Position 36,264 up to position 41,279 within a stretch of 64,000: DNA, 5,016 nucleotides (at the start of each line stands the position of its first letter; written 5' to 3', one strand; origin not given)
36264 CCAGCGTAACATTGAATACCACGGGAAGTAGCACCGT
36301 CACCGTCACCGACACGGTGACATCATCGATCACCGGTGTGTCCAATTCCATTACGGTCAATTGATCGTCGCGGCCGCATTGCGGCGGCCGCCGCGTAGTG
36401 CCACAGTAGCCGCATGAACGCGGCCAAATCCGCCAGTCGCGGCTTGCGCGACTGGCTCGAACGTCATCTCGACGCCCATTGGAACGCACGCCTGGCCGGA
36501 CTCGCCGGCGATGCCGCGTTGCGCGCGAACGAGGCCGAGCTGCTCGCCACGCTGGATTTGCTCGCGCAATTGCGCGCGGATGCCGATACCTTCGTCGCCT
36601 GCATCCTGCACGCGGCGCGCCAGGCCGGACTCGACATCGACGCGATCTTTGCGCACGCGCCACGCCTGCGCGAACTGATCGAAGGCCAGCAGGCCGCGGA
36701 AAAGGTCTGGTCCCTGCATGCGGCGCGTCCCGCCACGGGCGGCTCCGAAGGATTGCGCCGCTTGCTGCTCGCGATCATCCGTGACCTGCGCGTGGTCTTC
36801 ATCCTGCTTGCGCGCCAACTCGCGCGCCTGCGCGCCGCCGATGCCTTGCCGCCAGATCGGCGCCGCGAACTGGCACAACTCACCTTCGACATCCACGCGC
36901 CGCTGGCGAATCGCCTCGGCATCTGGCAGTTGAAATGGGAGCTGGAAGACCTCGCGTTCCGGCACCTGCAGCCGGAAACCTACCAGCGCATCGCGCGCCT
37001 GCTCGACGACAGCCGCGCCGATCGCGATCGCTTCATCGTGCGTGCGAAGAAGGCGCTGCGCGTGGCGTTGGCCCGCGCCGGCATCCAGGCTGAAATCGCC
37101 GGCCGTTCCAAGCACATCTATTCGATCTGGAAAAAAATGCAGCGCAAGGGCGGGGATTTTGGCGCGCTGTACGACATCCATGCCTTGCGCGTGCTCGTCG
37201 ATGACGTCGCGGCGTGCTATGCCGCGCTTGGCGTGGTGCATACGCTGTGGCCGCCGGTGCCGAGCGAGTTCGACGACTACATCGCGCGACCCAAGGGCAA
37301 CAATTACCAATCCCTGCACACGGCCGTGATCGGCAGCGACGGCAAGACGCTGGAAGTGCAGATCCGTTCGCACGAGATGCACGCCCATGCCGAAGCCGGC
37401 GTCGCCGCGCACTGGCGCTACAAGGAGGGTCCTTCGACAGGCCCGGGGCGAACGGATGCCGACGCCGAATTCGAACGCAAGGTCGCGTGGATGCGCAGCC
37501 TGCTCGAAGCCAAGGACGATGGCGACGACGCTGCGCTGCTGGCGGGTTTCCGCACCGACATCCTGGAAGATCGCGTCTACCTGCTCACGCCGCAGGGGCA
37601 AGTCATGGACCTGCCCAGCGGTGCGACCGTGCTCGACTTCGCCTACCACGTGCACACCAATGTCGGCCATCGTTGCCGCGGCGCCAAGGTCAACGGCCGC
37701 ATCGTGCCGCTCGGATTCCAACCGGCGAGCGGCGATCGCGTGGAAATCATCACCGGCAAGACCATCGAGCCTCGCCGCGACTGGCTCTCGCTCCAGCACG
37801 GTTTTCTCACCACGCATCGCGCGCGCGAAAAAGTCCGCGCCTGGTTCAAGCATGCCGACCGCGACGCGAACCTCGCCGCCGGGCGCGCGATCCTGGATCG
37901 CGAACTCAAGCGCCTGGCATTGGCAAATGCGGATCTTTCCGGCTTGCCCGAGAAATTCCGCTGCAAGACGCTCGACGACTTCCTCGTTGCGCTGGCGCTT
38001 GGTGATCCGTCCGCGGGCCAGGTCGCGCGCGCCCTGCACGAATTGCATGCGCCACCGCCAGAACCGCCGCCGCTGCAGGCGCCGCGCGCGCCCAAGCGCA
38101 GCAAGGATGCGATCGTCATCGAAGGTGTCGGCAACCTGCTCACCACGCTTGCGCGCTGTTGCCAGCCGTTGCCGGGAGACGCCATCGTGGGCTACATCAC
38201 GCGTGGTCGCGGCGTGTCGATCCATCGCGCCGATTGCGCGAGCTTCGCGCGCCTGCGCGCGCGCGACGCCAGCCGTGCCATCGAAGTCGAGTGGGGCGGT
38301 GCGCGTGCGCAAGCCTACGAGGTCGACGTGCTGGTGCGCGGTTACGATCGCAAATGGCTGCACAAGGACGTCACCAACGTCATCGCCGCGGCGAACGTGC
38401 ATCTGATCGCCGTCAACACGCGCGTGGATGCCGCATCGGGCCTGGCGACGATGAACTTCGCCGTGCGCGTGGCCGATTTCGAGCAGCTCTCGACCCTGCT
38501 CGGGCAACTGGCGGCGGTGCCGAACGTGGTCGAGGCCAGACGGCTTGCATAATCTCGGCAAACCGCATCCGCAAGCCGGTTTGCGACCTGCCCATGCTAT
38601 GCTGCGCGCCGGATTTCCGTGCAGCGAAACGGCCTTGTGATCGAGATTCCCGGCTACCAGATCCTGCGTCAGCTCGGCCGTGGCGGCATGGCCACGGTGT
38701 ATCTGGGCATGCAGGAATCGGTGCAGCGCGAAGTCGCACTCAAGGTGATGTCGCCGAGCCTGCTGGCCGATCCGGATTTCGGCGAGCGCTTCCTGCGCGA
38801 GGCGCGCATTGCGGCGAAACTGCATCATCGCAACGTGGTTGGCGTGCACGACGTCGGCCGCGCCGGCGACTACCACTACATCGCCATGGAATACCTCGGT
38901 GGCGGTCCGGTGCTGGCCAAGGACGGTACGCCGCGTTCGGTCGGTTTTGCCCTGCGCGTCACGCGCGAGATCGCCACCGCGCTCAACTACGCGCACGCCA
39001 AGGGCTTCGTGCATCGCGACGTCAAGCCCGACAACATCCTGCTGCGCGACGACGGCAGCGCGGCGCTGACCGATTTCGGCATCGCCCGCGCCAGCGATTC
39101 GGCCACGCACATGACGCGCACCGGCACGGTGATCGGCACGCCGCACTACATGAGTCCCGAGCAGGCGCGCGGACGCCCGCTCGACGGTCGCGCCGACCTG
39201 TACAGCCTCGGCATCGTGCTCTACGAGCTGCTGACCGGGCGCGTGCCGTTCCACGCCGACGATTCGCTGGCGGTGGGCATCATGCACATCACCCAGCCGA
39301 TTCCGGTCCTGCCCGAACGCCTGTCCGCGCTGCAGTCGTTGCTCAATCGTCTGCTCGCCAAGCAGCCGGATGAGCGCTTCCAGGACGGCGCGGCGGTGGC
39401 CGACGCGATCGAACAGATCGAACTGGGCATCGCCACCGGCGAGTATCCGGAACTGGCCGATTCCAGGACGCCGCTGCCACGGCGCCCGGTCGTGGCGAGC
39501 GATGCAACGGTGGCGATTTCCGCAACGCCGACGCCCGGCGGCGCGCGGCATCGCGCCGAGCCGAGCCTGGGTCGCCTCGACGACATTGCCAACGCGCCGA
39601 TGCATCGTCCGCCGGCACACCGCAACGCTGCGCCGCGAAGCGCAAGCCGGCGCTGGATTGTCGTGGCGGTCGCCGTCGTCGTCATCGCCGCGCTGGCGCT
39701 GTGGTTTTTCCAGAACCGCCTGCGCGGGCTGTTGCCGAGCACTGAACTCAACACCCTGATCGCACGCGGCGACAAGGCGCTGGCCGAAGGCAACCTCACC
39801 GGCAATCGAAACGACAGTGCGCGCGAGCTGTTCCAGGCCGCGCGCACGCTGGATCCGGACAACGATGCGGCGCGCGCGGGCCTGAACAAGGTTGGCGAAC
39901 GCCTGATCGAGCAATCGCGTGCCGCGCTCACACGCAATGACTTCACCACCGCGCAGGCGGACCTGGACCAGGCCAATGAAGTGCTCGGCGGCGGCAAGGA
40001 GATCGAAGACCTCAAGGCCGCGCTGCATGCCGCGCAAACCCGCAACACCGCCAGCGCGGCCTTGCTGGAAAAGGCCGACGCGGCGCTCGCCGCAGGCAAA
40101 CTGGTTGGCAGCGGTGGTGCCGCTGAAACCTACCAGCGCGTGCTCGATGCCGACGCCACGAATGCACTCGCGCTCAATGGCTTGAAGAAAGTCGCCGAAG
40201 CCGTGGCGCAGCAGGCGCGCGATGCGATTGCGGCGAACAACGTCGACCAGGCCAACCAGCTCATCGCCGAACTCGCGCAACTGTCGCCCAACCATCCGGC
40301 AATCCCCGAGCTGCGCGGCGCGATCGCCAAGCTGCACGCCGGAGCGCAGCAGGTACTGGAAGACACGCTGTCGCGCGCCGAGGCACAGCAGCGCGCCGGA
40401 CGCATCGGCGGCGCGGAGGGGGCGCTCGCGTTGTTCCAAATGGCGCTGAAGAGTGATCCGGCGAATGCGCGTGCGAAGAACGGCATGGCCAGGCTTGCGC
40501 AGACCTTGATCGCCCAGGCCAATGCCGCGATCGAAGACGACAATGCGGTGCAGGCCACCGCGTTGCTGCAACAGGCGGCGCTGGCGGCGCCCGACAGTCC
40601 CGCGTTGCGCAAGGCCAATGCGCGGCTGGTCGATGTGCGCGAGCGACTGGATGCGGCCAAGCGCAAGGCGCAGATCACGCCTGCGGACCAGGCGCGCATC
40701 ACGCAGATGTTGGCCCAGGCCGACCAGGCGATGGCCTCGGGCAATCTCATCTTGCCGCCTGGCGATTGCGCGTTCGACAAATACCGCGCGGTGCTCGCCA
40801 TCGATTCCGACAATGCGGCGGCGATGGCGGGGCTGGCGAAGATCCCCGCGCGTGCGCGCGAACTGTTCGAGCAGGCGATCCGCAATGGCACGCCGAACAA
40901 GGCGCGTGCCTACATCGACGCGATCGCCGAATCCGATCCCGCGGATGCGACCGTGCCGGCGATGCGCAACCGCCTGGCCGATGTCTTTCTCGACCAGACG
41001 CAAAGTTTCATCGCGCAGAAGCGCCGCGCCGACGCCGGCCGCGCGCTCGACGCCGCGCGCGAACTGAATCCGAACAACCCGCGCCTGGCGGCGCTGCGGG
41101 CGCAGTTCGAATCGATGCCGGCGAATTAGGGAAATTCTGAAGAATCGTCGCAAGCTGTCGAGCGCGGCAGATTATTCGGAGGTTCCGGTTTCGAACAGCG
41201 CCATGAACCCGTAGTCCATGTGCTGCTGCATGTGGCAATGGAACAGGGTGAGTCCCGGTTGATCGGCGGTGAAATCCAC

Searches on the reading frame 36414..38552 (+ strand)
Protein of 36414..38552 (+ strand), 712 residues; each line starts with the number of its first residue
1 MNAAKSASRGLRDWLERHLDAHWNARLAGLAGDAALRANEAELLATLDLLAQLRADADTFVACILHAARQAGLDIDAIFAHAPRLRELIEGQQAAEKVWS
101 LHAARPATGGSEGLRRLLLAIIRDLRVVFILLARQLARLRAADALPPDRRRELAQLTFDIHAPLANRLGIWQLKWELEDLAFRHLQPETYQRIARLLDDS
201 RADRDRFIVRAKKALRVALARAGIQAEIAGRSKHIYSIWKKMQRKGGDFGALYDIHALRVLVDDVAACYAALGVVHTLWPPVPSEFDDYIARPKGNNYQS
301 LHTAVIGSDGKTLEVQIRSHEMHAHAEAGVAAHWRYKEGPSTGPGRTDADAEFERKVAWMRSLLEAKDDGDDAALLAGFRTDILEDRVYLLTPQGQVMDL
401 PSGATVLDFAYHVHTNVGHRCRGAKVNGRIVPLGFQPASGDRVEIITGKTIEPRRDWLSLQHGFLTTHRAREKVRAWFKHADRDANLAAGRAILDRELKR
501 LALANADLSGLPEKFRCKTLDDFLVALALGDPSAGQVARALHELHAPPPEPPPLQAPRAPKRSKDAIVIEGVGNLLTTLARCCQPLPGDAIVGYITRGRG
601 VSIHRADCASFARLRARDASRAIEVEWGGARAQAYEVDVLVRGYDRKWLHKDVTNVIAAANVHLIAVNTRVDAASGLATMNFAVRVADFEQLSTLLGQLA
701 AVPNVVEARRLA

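Call 7: search_protein_families(library=pfam, proteins=[window:36414-38552:+], max_evalue=0.01)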
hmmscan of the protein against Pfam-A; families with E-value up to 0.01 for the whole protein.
window:36414-38552:+ (712 aa): 5 families
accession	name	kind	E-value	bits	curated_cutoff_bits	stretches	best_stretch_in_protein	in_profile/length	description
PF04607.23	RelA_SpoT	-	1.3e-40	138.6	27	1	230-339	1-111/113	Region found in RelA / SpoT proteins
PF13328.12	HD_4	-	7.9e-23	81.3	27.2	1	44-171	25-156/156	HD domain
PF02824.27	TGS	-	1.7e-18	66.9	22.2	1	389-447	2-60/60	TGS domain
PF13291.12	ACT_4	-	1.1e-14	55.2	27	1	633-710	3-80/80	ACT domain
PF19296.4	RelA_AH_RIS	-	1.1e-07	32.6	23.8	1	466-544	5-85/185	RelA/SpoT, AH and RIS domains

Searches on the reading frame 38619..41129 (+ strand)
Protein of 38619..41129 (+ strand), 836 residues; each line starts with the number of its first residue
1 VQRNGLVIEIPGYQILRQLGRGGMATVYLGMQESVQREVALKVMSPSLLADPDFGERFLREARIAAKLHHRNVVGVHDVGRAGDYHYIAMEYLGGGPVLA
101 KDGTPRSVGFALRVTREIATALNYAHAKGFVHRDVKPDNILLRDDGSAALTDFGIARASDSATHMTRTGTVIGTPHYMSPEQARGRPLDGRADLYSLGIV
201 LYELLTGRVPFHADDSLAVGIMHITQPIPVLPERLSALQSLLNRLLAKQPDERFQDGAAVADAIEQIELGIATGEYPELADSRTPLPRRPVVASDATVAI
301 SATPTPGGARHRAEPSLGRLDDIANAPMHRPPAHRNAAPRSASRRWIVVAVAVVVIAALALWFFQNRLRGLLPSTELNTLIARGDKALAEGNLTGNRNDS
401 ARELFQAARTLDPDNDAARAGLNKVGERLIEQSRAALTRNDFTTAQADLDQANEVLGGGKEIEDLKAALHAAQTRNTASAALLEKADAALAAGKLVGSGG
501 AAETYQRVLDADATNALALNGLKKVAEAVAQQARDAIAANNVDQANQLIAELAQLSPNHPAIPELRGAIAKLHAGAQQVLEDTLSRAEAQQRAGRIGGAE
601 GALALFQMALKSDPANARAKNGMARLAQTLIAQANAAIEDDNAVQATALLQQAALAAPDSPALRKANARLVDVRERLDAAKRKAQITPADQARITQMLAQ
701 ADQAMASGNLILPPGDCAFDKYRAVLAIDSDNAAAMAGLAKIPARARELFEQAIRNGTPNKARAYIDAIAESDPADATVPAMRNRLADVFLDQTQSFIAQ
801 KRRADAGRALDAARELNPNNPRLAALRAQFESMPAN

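Call 7: search_protein_families(library=pfam, proteins=[window:38619-41129:+], max_evalue=0.01)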
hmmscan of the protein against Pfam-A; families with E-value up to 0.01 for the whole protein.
window:38619-41129:+ (836 aa): 7 families
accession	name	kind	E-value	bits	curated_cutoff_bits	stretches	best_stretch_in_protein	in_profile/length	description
PF00069.31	Pkinase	-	8.7e-49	166.7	31.7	1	13-255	1-253/263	Protein kinase domain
PF07714.23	PK_Tyr_Ser-Thr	-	4.2e-32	111.9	23.1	1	14-253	2-248/258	Protein tyrosine and serine/threonine kinase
PF14559.12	TPR_19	-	7.1e-06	26.7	25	0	397-422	6-31/68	Tetratricopeptide repeat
PF13414.12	TPR_11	-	1.2e-05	25.3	26.8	0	720-741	15-36/42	TPR repeat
PF03109.22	ABC1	-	3e-05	23.7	22.9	1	86-163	143-221/244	ABC1 atypical kinase-like domain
PF01636.29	APH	-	0.0015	18.8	23.2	1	119-160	156-201/239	Phosphotransferase enzyme family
PF13428.12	TPR_14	-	0.0032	18.4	23.5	0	386-422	5-41/44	Tetratricopeptide repeat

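Call 9: search_protein_families(library=ncbifam, proteins=[window:38619-41129:+], max_evalue=0.01)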
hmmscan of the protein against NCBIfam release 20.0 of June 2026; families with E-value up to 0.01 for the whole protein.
window:38619-41129:+ (836 aa): 21 families
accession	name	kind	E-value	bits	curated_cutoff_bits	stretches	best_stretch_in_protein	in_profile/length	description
NF033483.0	PknB_PASTA_kin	equivalog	1.5e-93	314.7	450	1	13-365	9-357/563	Stk1 family PASTA domain-containing Ser/Thr kinase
NF052427.1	StpK7MSMEG_1200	equivalog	2.9e-58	197.8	900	1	13-267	9-268/601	serine/threonine protein kinase StpK7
NF009651.0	PRK13184.1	equivalog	3.7e-44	150.9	839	1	12-266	3-289/932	serine/threonine-protein kinase PknD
NF047741.1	antiphage_MADS6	equivalog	2.1e-40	138.9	460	2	111-267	301-460/612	methylation-associated defense system protein kinase MAD6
TIGR03903.1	TOMM_kin_cyc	equivalog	1.6e-34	119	705.75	1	36-280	3-260/1267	TOMM system kinase/cyclase fusion protein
NF053615.1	SerThrKinAfsKStmc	equivalog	9.5e-30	103.9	1300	1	11-235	13-239/809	protein serine/threonine kinase AfsK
NF038150.1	lanthi_synth_IV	equivalog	8.1e-26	90.6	650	1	21-311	199-491/851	class IV lanthionine synthetase LanL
NF038151.1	lanthi_synth_III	equivalog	2.6e-14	52.6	575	1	10-212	220-430/833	class III lanthionine synthetase LanKC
NF033442.0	BREX_PglW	equivalog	5.3e-14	50.9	990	1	12-703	513-1097/1391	BREX system serine/threonine kinase PglW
NF043056.1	T4SS_LegK1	equivalog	3.7e-07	29.1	550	1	127-204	207-283/516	Dot/Icm T4SS effector kinase LegK1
TIGR03724.2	arch_bud32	equivalog_domain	4e-07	29.7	125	1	56-164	38-139/193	KEOPS complex kinase/ATPase Bud32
NF011463.0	PRK14879.1-4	equivalog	8e-07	28.7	188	1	26-162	30-166/237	Kae1-associated kinase Bud32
NF058632.1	SerThrKinPrkT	equivalog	2.8e-06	26.6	280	1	13-143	23-151/322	serine/threonine protein kinase PrkT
NF011464.0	PRK14879.1-7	equivalog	3.1e-06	27.1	246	1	56-160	51-153/221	Kae1-associated kinase Bud32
NF007174.0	PRK09605.1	equivalog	0.00011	20.8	447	1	56-163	381-480/535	bifunctional N(6)-L-threonylcarbamoyladenine synthase/serine/threonine protein kinase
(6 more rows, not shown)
